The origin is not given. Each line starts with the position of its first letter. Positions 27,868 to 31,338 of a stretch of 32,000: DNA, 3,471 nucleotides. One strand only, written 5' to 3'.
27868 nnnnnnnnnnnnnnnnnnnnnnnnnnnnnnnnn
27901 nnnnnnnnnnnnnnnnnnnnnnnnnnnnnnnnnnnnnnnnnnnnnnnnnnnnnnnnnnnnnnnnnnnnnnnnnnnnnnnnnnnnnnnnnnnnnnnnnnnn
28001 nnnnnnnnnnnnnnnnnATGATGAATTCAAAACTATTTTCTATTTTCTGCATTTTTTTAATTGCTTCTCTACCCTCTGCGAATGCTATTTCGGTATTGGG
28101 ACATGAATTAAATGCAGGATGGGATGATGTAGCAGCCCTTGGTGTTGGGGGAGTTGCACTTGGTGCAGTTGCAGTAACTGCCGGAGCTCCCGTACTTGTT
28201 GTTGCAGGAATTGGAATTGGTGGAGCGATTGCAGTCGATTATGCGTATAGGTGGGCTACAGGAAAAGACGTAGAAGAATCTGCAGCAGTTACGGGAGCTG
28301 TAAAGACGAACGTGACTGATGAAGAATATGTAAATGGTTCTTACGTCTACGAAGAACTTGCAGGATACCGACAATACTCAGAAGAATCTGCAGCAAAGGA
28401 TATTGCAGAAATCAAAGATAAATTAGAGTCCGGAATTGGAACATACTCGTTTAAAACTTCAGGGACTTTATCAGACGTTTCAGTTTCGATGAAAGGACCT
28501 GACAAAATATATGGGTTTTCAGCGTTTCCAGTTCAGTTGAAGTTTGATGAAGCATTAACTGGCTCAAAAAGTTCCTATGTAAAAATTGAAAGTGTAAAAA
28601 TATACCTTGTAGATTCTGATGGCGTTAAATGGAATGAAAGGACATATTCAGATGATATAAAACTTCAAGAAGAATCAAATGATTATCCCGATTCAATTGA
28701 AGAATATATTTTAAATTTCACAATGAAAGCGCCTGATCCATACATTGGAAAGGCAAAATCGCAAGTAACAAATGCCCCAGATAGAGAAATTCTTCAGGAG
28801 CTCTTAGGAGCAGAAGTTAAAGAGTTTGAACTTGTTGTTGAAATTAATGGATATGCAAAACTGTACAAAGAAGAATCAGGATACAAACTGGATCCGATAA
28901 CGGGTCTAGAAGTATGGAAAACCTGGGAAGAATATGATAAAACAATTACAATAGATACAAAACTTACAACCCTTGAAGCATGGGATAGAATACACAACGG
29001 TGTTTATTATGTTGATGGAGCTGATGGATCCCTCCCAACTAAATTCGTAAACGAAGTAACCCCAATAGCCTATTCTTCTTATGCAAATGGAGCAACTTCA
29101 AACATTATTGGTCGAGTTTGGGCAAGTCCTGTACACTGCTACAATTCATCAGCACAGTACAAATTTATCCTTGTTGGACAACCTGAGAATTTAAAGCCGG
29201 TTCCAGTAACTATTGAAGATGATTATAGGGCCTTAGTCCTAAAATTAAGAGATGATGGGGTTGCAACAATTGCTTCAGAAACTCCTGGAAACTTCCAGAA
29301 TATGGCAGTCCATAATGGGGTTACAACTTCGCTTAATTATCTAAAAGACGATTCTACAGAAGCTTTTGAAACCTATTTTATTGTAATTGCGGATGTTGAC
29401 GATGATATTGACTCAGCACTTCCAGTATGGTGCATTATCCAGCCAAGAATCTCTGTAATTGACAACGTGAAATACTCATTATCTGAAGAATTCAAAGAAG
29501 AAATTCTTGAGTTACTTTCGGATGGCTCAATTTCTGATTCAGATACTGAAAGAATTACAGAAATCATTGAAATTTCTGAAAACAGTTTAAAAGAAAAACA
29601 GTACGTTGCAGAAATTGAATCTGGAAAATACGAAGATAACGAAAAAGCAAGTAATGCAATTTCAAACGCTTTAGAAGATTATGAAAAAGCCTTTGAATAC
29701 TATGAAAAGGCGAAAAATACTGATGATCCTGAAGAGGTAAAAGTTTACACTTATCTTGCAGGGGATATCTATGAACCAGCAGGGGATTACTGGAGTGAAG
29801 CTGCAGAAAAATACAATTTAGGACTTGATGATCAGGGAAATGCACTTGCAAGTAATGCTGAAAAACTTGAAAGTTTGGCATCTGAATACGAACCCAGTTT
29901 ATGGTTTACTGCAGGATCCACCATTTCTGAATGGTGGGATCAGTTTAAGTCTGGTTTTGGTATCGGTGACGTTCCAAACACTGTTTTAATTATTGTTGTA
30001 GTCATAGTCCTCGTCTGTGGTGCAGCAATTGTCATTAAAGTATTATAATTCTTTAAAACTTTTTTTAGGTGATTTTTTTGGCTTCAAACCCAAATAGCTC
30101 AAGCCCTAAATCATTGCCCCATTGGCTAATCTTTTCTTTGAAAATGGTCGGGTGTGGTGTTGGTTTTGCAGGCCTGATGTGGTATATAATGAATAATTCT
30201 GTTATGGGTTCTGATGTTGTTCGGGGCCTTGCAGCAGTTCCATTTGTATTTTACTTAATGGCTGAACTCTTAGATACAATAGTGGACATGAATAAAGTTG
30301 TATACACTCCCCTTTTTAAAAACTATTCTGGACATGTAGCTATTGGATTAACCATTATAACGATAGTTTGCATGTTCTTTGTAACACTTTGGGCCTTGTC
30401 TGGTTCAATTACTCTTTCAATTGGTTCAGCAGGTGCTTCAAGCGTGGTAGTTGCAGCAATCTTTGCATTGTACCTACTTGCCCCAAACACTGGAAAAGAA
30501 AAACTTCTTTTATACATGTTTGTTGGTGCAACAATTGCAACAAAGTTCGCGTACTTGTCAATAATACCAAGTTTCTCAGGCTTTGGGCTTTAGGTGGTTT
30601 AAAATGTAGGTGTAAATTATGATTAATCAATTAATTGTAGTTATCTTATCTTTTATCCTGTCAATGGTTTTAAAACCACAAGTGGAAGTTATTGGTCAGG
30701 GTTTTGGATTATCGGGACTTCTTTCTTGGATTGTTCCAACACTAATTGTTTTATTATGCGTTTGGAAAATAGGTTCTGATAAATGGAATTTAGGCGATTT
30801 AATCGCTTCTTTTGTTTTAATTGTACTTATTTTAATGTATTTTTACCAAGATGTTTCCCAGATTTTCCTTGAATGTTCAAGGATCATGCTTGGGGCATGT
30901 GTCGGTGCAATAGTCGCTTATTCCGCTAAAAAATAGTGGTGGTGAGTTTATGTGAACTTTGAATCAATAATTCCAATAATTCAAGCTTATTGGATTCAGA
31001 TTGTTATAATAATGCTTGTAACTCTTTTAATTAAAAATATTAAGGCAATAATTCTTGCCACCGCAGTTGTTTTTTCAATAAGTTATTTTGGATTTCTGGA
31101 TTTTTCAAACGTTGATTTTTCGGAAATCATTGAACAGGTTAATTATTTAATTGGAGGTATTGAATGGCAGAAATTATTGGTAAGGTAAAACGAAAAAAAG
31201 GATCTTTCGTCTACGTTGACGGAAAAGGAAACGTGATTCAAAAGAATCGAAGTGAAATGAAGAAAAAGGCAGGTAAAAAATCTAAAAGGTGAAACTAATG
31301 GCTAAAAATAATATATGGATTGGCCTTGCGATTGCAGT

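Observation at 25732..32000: Translationally coupled operon of secreted, anchored and polytopic membrane proteins: candidate envelope or DNA-transfer apparatus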

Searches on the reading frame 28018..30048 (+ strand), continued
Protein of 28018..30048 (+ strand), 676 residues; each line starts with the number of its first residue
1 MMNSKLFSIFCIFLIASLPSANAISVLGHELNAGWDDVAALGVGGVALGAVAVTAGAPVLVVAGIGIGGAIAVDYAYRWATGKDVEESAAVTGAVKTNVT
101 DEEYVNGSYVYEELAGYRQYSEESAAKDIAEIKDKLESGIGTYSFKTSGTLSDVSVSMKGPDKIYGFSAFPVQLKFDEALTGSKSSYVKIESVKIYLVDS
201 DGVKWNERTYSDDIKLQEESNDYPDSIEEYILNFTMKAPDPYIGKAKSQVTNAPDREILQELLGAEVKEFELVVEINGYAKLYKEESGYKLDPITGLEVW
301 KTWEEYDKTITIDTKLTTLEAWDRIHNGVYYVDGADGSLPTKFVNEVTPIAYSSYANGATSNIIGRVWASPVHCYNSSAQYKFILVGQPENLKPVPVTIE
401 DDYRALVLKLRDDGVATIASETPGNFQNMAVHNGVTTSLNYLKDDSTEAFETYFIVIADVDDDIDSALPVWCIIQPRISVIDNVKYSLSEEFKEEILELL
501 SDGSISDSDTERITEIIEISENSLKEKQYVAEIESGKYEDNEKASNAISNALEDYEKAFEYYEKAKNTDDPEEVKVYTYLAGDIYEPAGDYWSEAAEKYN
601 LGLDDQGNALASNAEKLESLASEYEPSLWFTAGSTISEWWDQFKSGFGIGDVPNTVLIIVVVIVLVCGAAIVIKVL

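Call 87: search_solved_structures(query=A7, max_evalue=10)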
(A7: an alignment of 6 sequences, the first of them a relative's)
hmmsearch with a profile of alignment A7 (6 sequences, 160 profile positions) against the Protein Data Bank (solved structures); distinct sequences matched with E-value up to 10: 5.
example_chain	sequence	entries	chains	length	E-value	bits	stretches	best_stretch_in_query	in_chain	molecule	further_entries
4e16_A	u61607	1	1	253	0.8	12.9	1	34-105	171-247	precorrin-4 C(11)-methyltransferase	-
3k8z_A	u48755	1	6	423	0.95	12.7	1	32-80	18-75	NAD-specific glutamate dehydrogenase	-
3qsd_A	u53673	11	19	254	1.1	12.5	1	30-74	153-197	Cathepsin B-like peptidase (C01 family)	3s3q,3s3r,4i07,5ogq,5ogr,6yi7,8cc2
4i05_A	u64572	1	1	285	1.3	12.2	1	30-74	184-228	Cathepsin B-like peptidase (C01 family)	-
6bl7_A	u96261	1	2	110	7.8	9.7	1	57-115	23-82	Protein STU2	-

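Call 88: find_encoding_contigs(protein=P0001, flank=10000, max_places=4)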
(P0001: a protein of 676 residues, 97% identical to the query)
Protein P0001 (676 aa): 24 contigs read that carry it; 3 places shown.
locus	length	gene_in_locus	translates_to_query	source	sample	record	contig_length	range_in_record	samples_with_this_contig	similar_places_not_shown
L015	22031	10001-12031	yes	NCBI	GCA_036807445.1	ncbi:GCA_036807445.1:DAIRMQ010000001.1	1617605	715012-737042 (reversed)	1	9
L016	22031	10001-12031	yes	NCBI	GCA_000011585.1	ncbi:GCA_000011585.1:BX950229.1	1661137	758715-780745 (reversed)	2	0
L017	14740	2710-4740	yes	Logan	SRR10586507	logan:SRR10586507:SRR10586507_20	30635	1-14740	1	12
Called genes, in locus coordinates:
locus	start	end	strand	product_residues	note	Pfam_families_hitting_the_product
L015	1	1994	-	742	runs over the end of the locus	PF14827:dCache_3, PF17203:sCache_3_2 (faint), PF17201:Cache_3-Cache_2, PF17202:sCache_3_3, PF00672:HAMP, PF06103:DUF948 (faint), PF00015:MCPsignal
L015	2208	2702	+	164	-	PF22381:Staph_reg_Sar_Rot, PF01047:MarR, PF01325:Fe_dep_repress (weak), PF12802:MarR_2, PF13463:HTH_27, PF13601:HTH_34 (weak)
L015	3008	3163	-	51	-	-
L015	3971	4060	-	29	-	-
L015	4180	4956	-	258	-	PF00089:Trypsin, PF13365:Trypsin_2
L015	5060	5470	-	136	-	-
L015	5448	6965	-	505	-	-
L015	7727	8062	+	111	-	-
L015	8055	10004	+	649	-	-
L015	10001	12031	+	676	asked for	PF22092:T26-6p_Ig-like_dom, PF22265:T26-6p_Ig-like_dom_2, PF20984:PT26-6P_helical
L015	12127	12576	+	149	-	-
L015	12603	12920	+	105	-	-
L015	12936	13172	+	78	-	-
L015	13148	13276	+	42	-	-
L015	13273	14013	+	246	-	-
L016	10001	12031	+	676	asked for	PF22092:T26-6p_Ig-like_dom, PF22265:T26-6p_Ig-like_dom_2, PF20984:PT26-6P_helical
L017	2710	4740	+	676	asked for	PF22092:T26-6p_Ig-like_dom, PF22265:T26-6p_Ig-like_dom_2, PF20984:PT26-6P_helical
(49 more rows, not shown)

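Call 95: search_protein_families(library=ncbifam, max_evalue=0.05, proteins=[window:28018-30048:+, L001:5349-6080:+, L001:7158-7697:+, L001:7826-9178:+, L001:9179-9952:+])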
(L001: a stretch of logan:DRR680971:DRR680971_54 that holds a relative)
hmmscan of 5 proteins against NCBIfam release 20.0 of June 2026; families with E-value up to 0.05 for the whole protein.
window:28018-30048:+ (676 aa): 1 family
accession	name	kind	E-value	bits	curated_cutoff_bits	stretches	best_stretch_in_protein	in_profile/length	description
NF004012.0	PRK05477.1-2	equivalog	0.029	13.1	338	1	488-567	370-447/481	Asp-tRNA(Asn)/Glu-tRNA(Gln) amidotransferase subunit GatB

L001:5349-6080:+ (243 aa): 0 families

L001:7158-7697:+ (179 aa): 8 families
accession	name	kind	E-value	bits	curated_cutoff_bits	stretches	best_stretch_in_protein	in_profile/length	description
NF045487.1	ASRP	equivalog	0.0004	19.1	300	1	55-131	120-409/593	archaea-specific SMC-related protein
TIGR01843.1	type_I_hlyD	subfamily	0.015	14.3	208.65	1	49-137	160-248/422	HlyD family type I secretion periplasmic adaptor subunit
NF047408.1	SA0632_fam_LP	equivalog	0.017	14.8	70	1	84-124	22-62/68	SA0632 family lipoprotein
NF007178.0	PRK09609.1-3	equivalog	0.025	14.1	483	0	8-110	68-161/311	hypothetical protein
TIGR02168.1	SMC_prok_B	equivalog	0.028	12.1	567.35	1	53-139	260-343/1181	chromosome segregation protein SMC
TIGR04211.1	SH3_and_anchor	equivalog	0.029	14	65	0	55-121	75-141/198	TIGR04211 family SH3 domain-containing protein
NF011512.0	PRK14950.1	equivalog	0.038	13.1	593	1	48-142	457-546/585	DNA polymerase III subunits gamma and tau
NF045780.1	TrlF_fam_ATP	equivalog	0.048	12.3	350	0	57-141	467-551/944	TrlF family AAA-like ATPase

L001:7826-9178:+ (450 aa): 13 families
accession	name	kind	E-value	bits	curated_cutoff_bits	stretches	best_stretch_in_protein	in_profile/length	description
TIGR03925.1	T7SS_EccC_b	equivalog_domain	2.6e-05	22.7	346.55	1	19-91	348-420/564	type VII secretion protein EccCb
NF033849.1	ser_rich_anae_1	subfamily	8.5e-05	20.1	650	0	343-396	1046-1098/1163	serine-rich protein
TIGR02928.1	TIGR02928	subfamily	0.00087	18.2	181.3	1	27-91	35-99/366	orc1/cdc6 family replication initiation protein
NF008513.0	PRK11432.1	equivalog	0.0011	17.9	496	1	14-50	13-50/351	ferric ABC transporter ATP-binding protein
TIGR03928.1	T7_EssCb_Firm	equivalog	0.0014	16.3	778.4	0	23-62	801-840/1296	type VII secretion protein EssC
NF006987.0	PRK09452.1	equivalog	0.004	15.9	482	1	15-50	25-61/378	spermidine/putrescine ABC transporter ATP-binding protein PotA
NF042944.1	HerA_antiphage_2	equivalog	0.0064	15.3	850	1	304-403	405-510/576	anti-phage-associated helicase HerA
NF047568.1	PSM_export_PmtC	equivalog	0.014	14.9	375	1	15-57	8-51/290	phenol-soluble modulin export ABC transporter ATP-binding protein PmtC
NF006412.0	PRK08659.1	equivalog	0.014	14.6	411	1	308-341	148-180/378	2-oxoacid:acceptor oxidoreductase subunit alpha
NF043075.1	MMSYN1_0197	equivalog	0.017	14.1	550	1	21-50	17-46/341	spermidine/putrescine ABC transporter ATP-binding protein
TIGR03924.1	T7SS_EccC_a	equivalog_domain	0.02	13.6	509.15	1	327-369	565-608/673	type VII secretion protein EccCa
TIGR03410.1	urea_trans_UrtE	equivalog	0.036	13.5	285.8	0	23-55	17-49/230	urea ABC transporter ATP-binding subunit UrtE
TIGR03771.1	anch_rpt_ABC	equivalog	0.049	13.3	268.8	0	28-56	2-30/223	anchored repeat-type ABC transporter ATP-binding subunit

L001:9179-9952:+ (257 aa): 1 family
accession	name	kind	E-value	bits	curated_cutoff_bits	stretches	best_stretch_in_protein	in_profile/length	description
NF053696.1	GlyAclTfGlsBBct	equivalog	0.00047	19.4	300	1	142-222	188-270/303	glycine N(alpha)-acyltransferase GlsB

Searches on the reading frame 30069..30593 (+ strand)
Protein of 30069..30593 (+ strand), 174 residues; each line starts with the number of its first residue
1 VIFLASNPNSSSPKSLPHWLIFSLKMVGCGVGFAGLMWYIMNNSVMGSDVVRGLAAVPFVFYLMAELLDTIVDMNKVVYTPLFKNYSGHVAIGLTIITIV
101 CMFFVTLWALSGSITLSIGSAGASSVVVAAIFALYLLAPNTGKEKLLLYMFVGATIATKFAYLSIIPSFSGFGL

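Call 5: search_protein_families(library=pfam, max_evalue=0.1, proteins=[window:30069-30593:+])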
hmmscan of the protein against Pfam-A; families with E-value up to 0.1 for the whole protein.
window:30069-30593:+ (174 aa): 1 family
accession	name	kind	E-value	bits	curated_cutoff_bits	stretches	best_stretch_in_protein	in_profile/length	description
PF06836.17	DUF1240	-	0.084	14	24.3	0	48-106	7-65/95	Protein of unknown function (DUF1240)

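Call 53: search_protein_families(library=phrogs, max_evalue=0.01, proteins=[window:30069-30593:+])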
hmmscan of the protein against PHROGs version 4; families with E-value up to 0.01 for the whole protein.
window:30069-30593:+ (174 aa): 2 families
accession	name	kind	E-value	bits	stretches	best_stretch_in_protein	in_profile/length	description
phrog_4539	-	unknown function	0.0082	17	1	95-112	9-26/32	-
phrog_25580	-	unknown function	0.0092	17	0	113-164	36-87/128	-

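Call 95: search_protein_families(library=ncbifam, max_evalue=0.05, proteins=[window:30069-30593:+])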
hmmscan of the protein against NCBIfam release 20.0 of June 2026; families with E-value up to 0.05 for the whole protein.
window:30069-30593:+ (174 aa): 0 families

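Call 104: search_solved_structures(query=A10, max_evalue=10)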
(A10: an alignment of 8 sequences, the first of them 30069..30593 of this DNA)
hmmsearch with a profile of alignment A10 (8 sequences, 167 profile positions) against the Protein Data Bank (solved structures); distinct sequences matched with E-value up to 10: 1.
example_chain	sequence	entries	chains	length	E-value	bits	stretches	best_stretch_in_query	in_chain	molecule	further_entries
28ik_A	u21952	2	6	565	1.4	12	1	36-76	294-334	Secreted acid phosphatase 1 (SAP1)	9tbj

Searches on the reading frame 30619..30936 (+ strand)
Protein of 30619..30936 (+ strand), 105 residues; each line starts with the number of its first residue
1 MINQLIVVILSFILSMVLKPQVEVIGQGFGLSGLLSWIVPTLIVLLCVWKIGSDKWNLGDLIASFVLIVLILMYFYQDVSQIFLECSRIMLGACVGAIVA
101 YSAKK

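Call 5: search_protein_families(library=pfam, max_evalue=0.1, proteins=[window:30619-30936:+])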
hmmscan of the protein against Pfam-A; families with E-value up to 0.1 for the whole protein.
window:30619-30936:+ (105 aa): 2 families
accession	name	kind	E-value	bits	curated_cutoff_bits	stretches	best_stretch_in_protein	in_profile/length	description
PF03631.20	Virul_fac_BrkB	-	0.006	16.7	33.7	1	24-103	123-207/259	Virulence factor BrkB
PF11992.13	TgpA_N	-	0.091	12.2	30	0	32-99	14-87/333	TgpA N-terminal domain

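Call 53: search_protein_families(library=phrogs, max_evalue=0.01, proteins=[window:30619-30936:+])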
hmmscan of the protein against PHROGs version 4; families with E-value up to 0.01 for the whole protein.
window:30619-30936:+ (105 aa): 0 families

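Call 95: search_protein_families(library=ncbifam, max_evalue=0.05, proteins=[window:30619-30936:+])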
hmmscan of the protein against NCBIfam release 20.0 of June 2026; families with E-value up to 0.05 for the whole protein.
window:30619-30936:+ (105 aa): 0 families

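Call 105: search_solved_structures(query=A11, max_evalue=10)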
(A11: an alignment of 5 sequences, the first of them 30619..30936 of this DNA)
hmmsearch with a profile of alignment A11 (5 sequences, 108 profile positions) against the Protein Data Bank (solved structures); distinct sequences matched with E-value up to 10: 0.

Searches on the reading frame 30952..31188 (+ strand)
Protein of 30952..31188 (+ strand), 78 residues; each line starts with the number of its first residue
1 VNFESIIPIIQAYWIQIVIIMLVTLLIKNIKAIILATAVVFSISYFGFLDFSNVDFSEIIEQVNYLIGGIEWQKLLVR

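Call 5: search_protein_families(library=pfam, max_evalue=0.1, proteins=[window:30952-31188:+])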
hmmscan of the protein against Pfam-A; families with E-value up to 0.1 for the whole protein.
window:30952-31188:+ (78 aa): 0 families

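Call 53: search_protein_families(library=phrogs, max_evalue=0.01, proteins=[window:30952-31188:+])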
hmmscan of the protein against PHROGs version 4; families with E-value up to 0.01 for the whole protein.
window:30952-31188:+ (78 aa): 0 families

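Call 95: search_protein_families(library=ncbifam, max_evalue=0.05, proteins=[window:30952-31188:+])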
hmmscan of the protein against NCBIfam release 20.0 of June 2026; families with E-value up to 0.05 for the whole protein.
window:30952-31188:+ (78 aa): 0 families

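Call 103: search_solved_structures(query=A9, max_evalue=10)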
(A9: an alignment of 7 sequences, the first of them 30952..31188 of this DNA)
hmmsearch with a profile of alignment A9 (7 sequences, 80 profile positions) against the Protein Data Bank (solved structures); distinct sequences matched with E-value up to 10: 5.
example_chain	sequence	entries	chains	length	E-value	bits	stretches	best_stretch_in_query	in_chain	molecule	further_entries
8qad_A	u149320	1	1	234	2.4e-05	27.9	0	55-79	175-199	sc-apCC-6-LLIA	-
9r1o_A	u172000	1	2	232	0.21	15.2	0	37-76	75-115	sc-apCC-6-DPH-NR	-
8ss2_A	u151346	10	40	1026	0.7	13.5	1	1-72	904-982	Glutamate receptor 2, Voltage-dependent calcium channel gamma-5 subunit chimera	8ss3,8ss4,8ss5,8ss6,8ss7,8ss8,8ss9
7ryy_A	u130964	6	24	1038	0.72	13.5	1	1-72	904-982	Glutamate receptor 2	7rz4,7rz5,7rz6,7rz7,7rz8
9wix_A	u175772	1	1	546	2.2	12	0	25-79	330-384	Vesicular glutamate transporter 3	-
